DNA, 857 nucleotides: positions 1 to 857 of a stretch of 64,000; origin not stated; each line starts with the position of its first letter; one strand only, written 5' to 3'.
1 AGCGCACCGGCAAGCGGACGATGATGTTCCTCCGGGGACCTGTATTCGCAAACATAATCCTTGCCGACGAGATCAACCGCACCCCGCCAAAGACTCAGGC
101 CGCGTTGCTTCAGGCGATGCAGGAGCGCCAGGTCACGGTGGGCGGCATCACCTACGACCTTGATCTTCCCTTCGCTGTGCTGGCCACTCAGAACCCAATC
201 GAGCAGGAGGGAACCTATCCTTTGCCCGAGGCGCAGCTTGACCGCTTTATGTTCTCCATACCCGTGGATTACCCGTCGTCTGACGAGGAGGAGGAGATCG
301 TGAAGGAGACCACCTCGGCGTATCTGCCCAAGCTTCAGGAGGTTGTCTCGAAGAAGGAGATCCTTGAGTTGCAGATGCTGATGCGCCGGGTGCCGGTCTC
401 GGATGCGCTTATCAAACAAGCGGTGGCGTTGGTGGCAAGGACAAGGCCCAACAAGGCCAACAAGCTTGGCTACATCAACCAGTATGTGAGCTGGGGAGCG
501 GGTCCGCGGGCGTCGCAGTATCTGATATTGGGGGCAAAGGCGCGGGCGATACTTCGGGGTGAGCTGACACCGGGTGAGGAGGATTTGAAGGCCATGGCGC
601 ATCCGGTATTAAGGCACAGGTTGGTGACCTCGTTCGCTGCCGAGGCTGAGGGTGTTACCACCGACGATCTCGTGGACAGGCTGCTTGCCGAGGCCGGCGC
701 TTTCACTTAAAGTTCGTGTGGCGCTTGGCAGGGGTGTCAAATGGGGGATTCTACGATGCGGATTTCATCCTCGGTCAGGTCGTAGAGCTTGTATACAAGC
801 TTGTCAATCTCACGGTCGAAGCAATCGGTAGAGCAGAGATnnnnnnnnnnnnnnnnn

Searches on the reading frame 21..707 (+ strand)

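Call 39: search_protein_families(library=pfam, proteins=[window:21-707:+], max_evalue=0.001)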
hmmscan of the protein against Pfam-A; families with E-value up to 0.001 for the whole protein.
window:21-707:+ (229 aa): 3 families
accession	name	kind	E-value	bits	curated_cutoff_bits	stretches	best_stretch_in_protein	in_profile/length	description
PF07726.17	AAA_3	-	3.9e-38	130.7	27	1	2-78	55-131/131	ATPase family associated with various cellular activities (AAA)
PF17863.7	AAA_lid_2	-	5.2e-16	58.6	22.7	1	153-220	6-73/74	AAA lid domain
PF07728.20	AAA_5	-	0.00024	21.6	22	1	11-76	68-139/139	AAA domain (dynein-related subfamily)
